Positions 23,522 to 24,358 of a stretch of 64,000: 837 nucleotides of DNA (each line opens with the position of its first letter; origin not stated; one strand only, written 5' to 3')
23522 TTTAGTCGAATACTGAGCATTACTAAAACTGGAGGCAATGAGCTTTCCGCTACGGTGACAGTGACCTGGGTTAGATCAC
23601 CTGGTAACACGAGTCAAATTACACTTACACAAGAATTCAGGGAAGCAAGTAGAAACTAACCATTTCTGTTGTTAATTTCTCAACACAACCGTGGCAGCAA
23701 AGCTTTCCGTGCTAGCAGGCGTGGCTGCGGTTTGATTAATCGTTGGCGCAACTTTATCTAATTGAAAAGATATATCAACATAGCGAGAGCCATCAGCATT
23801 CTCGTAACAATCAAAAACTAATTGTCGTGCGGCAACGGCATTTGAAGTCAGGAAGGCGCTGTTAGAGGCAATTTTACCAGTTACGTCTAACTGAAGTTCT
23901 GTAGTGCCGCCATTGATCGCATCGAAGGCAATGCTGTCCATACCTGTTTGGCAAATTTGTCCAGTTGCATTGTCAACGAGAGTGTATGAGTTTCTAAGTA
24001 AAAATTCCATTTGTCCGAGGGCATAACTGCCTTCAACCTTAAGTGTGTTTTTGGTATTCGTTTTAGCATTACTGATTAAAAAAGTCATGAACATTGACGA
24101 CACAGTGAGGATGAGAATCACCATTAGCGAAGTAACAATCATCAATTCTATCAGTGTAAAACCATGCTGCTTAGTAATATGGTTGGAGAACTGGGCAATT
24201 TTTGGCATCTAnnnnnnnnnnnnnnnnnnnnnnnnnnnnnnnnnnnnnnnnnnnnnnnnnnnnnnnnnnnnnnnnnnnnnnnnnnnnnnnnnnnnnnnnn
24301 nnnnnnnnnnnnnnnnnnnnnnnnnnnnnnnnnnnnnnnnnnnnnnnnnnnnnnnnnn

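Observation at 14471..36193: A contiguous ~22 kb type IV pilus locus with five pilin genes, a giant adhesin operon and the embedded island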

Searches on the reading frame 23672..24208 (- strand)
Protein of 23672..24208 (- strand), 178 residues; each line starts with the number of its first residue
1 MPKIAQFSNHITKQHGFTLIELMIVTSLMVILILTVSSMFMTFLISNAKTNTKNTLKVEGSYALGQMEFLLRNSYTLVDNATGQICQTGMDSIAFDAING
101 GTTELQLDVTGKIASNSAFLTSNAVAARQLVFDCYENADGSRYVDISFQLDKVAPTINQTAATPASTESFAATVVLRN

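Call 4: search_protein_families(library=pfam, proteins=[window:23672-24208:-], max_evalue=0.01)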
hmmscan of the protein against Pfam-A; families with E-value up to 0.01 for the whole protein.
window:23672-24208:- (178 aa): 1 family
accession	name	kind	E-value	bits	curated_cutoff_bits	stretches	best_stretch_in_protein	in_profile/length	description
PF07963.17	N_methyl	-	4.8e-07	29.5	21.2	1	13-36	3-26/27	Prokaryotic N-terminal methylation motif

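Call 20: search_protein_families(library=ncbifam, proteins=[window:23672-24208:-], max_evalue=0.01)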
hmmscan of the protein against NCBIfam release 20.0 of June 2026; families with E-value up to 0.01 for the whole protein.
window:23672-24208:- (178 aa): 9 families
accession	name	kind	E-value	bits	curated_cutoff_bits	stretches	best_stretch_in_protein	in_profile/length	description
TIGR02532.1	IV_pilin_GFxxxE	domain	1.6e-05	24.6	16.3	1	14-35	1-22/24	prepilin-type N-terminal cleavage/methylation domain-containing protein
NF041775.1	typeIV_PilA_Myxo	equivalog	8.7e-05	22.6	400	1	11-85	7-79/214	type IV pilin protein PilA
NF038304.1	EPS_HpsC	equivalog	0.00037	20.2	200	1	6-58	12-60/318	hormogonium polysaccharide secretion pseudopilin HpsC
NF007800.0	PRK10506.1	equivalog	0.00067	19.5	158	1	10-35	4-29/163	prepilin peptidase-dependent protein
NF041002.1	pilin_ComGF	equivalog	0.00077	19.7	80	1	14-76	1-61/139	competence type IV pilus minor pilin ComGF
TIGR01708.2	typeII_sec_gspH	equivalog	0.0016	18.5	80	1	14-39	1-26/169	type II secretion system minor pseudopilin GspH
NF007862.0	PRK10574.1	equivalog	0.0022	18.2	138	1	12-43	2-33/145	prepilin peptidase-dependent pilin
NF007660.0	PRK10332.1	equivalog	0.0025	18.3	86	1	8-55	2-49/107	prepilin-type N-terminal cleavage/methylation domain-containing protein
NF007848.0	PRK10557.1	equivalog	0.0069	15.7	120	1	10-56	6-52/192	prepilin peptidase-dependent protein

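Call 57: search_solved_structures(query=A3, max_evalue=10)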
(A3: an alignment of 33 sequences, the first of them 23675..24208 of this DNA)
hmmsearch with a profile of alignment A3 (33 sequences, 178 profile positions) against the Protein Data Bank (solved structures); distinct sequences matched with E-value up to 10: 9.
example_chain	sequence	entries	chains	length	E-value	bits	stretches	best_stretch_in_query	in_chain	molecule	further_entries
9egp_A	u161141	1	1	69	0.00031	23.6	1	5-29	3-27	Geopilin domain 1 protein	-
7tgg_A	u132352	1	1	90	0.00045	23.1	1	4-31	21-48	Geopilin domain 1 protein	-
9lab_B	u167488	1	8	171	0.00095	22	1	7-54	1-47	MSHA major pilin subunit MshA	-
9laa_A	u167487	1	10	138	0.0011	21.9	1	1-28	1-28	Type IV pilin protein PilA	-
8tj2_C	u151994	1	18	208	0.12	15.2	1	13-54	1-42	Type IV major pilin protein PilA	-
2m7g_A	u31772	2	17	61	0.25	14.2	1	13-41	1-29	Geopilin domain 1 protein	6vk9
6gv9_A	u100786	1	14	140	0.49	13.2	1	13-28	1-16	Prepilin peptidase-dependent protein D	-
2l6w_A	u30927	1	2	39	2.2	11.1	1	18-46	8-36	Beta-type platelet-derived growth factor receptor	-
6xxd_A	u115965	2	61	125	6.9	9.5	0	13-29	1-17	PilA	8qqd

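Call 60: find_homologous_proteins(query=A3, max_evalue=0.000001)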
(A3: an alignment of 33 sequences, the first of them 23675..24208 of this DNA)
Query A3 (33 sequences) (178 aa, profile of the alignment): 141 proteins with E <= 0.000001 among 8000 candidates; the best 120 are listed.
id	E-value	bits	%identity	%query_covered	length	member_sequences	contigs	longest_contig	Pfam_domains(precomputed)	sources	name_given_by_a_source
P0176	1.4e-62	228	39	94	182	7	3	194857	PF07963.18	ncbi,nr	ncbi:MAG: hypothetical protein A2383_03690 [Candidatus Pacebacteria bacterium RIFOXYB1_FULL_39_46]|n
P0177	7.0e-60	220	43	92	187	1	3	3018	-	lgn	-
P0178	7.5e-57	210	41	92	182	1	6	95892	-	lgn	-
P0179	1.6e-56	209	100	100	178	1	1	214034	PF07963.18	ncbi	-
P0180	1.0e-55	206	80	94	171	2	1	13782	PF07963.18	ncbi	-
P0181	4.4e-54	201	49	94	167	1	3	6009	-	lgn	-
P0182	6.0e-53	197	64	93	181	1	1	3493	-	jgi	jgi:prepilin-type N-terminal cleavage/methylation domain-containing protein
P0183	1.8e-52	196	48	93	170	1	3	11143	-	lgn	-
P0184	3.3e-52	195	31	93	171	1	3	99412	PF07963.18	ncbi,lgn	-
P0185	5.2e-52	194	49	93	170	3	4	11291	-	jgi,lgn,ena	-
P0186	1.1e-51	193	44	92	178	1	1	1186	-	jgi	jgi:competence protein ComGC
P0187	1.2e-51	193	59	93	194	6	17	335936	PF07963.18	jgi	-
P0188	1.4e-51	193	31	94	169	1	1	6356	PF07963.18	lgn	-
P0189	1.7e-51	192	30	93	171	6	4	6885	PF07963.18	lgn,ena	-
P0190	1.8e-51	192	51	94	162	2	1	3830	-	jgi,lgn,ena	-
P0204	1.9e-50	189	60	93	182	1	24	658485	PF07963.18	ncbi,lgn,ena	-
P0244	6.7e-48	181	47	100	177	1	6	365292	PF07963.18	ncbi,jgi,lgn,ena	-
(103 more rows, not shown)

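Call 62: find_encoding_contigs(protein=P0179, flank=3000, max_places=2)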
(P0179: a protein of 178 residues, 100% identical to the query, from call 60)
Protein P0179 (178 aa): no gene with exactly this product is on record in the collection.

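Call 64: find_encoding_contigs(protein=P0204, flank=10000, max_places=1)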
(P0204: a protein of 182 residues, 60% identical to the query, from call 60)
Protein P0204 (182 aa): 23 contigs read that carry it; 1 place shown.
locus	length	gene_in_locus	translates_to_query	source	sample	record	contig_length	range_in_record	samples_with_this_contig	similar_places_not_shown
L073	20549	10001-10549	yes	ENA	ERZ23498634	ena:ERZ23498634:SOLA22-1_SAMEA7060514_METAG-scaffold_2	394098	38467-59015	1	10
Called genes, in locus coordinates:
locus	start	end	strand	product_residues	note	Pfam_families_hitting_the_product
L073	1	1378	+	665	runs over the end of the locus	PF17191:RecG_wedge, PF00270:DEAD, PF04851:ResIII, PF00271:Helicase_C, PF22590:Cas3-like_C_2 (weak)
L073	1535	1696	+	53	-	-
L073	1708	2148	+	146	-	PF01029:NusB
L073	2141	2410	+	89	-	-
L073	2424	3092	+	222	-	PF22935:RM44_endonuclase, PF14622:Ribonucleas_3_3, PF00636:Ribonuclease_3, PF00035:dsrm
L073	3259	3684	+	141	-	PF00886:Ribosomal_S16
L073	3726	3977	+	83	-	PF13083:KH_KhpA-B, PF00013:KH_1 (weak)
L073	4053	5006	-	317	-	PF10741:T2SSM_b (weak)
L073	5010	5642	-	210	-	-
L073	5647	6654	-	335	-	PF11104:PilM_2, PF14450:FtsA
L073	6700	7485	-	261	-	-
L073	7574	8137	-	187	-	PF05014:Nuc_deoxyrib_tr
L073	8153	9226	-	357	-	-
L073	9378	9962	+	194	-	PF05014:Nuc_deoxyrib_tr (weak)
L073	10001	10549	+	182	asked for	PF07963:N_methyl (weak)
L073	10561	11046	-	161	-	PF07963:N_methyl (faint)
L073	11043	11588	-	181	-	PF07963:N_methyl (weak)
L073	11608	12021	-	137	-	PF07963:N_methyl (weak)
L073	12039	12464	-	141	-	PF07963:N_methyl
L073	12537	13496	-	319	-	-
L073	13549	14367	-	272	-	PF06750:A24_N_bact, PF01478:Peptidase_A24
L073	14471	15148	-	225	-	PF07963:N_methyl (weak)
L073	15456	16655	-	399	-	PF28597:T2SSF_N, PF00482:T2SSF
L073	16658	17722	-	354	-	PF00437:T2SSE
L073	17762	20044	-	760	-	PF05157:MshEN, PF00437:T2SSE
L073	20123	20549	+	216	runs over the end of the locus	PF13177:DNA_pol3_delta2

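Call 65: find_encoding_contigs(protein=P0187, flank=8000, max_places=2)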
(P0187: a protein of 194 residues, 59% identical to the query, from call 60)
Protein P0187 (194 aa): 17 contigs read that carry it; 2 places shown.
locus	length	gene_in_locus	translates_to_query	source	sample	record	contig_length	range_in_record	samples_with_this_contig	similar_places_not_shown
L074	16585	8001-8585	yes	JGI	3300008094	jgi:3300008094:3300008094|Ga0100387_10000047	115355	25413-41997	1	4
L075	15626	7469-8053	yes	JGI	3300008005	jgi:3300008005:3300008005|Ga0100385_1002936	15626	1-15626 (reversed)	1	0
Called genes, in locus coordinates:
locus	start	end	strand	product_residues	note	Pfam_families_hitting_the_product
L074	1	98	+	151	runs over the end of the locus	PF01029:NusB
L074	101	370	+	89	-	-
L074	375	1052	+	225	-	PF22935:RM44_endonuclase, PF14622:Ribonucleas_3_3, PF00636:Ribonuclease_3, PF00035:dsrm, PF14709:DND1_DSRM (weak)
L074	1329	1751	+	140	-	PF00886:Ribosomal_S16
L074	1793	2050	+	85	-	PF13083:KH_KhpA-B, PF00013:KH_1 (weak)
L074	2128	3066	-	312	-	PF10741:T2SSM_b (weak)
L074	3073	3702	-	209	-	-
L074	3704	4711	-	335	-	PF11104:PilM_2, PF08841:DDR (faint), PF14450:FtsA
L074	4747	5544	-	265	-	-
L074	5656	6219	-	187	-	PF05014:Nuc_deoxyrib_tr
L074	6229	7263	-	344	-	-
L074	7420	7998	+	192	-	-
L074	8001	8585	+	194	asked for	PF07963:N_methyl (weak)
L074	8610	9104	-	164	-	-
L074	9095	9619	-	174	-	PF07963:N_methyl (weak)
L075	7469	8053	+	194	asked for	PF07963:N_methyl (weak)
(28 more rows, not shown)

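Call 66: find_encoding_contigs(protein=P0244, flank=8000, max_places=2)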
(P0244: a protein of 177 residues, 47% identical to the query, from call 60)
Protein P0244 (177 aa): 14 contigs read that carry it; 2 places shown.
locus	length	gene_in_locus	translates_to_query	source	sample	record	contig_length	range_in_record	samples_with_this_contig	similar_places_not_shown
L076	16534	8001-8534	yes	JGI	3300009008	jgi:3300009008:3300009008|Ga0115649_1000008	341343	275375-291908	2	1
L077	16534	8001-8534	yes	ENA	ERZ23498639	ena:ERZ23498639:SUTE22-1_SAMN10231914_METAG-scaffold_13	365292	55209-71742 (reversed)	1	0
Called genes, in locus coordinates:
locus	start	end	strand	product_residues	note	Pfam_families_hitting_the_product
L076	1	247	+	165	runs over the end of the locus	-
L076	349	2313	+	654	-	PF17191:RecG_wedge, PF01336:tRNA_anti-codon, PF04851:ResIII, PF00270:DEAD, PF00271:Helicase_C, PF22590:Cas3-like_C_2, PF19833:RecG_dom3_C (weak)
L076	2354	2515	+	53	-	-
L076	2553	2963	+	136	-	PF01029:NusB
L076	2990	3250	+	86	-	-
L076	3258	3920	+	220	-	PF14622:Ribonucleas_3_3, PF22935:RM44_endonuclase (weak), PF00636:Ribonuclease_3, PF00035:dsrm, PF14709:DND1_DSRM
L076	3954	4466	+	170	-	PF00886:Ribosomal_S16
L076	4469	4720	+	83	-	PF13083:KH_KhpA-B, PF00013:KH_1 (weak)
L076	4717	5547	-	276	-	-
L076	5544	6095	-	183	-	-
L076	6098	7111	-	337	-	PF11104:PilM_2, PF25216:Volactin (faint), PF06723:MreB_Mbl (faint), PF14450:FtsA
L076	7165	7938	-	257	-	-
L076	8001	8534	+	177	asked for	PF07963:N_methyl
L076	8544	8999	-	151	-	-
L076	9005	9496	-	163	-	-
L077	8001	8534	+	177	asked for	PF07963:N_methyl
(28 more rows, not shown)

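Call 67: predict_structure(alignment_id=A4)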
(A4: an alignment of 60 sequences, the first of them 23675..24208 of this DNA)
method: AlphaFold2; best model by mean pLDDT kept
length: 178 residues; sequences in the alignment: 60
mean_pLDDT: 91.0   pTM: 0.76
mean pLDDT of the five models: 91.0, 90.8, 90.3, 90.2, 90.2
residues with pLDDT >= 90: 142; 70-90: 20; 50-70: 15; < 50: 1
segments of 3 or more residues with pLDDT < 50: none
pLDDT, mean of each block of 10 residues (from residue 1): 62 78 96 97 92 96 97 96 96 95 96 93 96 96 97 80 84 94
secondary structure, 60 per line:
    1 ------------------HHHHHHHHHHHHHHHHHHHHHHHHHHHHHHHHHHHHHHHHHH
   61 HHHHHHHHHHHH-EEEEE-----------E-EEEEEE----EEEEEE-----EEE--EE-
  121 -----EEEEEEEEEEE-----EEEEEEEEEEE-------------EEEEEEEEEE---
elements in order: H19-72 E74-78 E92-97 E102-107 E113-115 E126-136 E142-152 E166-175

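Call 70: fold_search(model_id=the predicted structure, library=pdb)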
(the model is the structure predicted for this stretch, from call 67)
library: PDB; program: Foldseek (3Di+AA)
matches with E <= 10: 700; with E <= 0.001: 0
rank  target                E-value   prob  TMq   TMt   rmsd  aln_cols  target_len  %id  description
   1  1fr5_A                5.2e-02  0.35  0.18  0.23  12.7       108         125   13  PHAGE FR CAPSIDS WITH A FOUR RESIDUE DELETION IN THE COAT PROTEIN FG LOOP (released 1999-01-13)
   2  2qux_Q                5.8e-02  0.41  0.19  0.26  14.2       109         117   12  PP7 coat protein dimer in complex with RNA hairpin (released 2007-12-18)
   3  3sot_F                6.9e-02  0.20  0.15  0.12  12.6       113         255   14  Crystal structure of a Multidomain protein including DUF1735 (BACOVA_03322) from Bacteroides ovatus at 2.80 A resoluti (released 2011-07-27)
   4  2c1s_A                1.3e-01  0.35  0.24  0.31  12.0       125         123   10  X-ray structure of biotin binding protein from chicken (released 2007-02-13)
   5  4jnj_C                1.5e-01  0.38  0.24  0.35   9.9       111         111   13  Structure based engineering of streptavidin monomer with a reduced biotin dissociation rate (released 2013-05-29)
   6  6yff_AA               1.6e-01  0.28  0.19  0.25  10.6        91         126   13  Virus-like particle of Beihai levi-like virus 21 (released 2020-09-02)
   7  6yfi_B                1.7e-01  0.12  0.14  0.17  13.4       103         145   13  Bacteriophage EMS014 coat protein (released 2020-09-02)
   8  4bj8_O                1.8e-01  0.30  0.24  0.32  11.7       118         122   10  Zebavidin (released 2013-11-20)
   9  2uyw_D                1.9e-01  0.47  0.24  0.34  10.0       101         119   16  Crystal structure of Xenavidin (released 2008-05-27)
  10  2c1q                  2.0e-01  0.25  0.22  0.30  12.2       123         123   10  X-ray structure of biotin binding protein from chicken (released 2007-02-20)
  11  4bj8_M                2.3e-01  0.44  0.28  0.38  11.1       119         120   12  Zebavidin (released 2013-11-20)
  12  6yfi_A                2.5e-01  0.11  0.16  0.18  12.8       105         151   11  Bacteriophage EMS014 coat protein (released 2020-09-02)
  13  4jnj_D                2.6e-01  0.30  0.24  0.34  10.0       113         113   13  Structure based engineering of streptavidin monomer with a reduced biotin dissociation rate (released 2013-05-29)
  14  8amh_C                2.6e-01  0.25  0.21  0.29  12.4       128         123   12  The Crystal structure of wt apo agroavidin (released 2023-04-12)
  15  6yfu_AA               2.6e-01  0.10  0.18  0.20  13.5       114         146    7  Virus-like particle of Wenzhou levi-like virus 4 (released 2020-09-02)
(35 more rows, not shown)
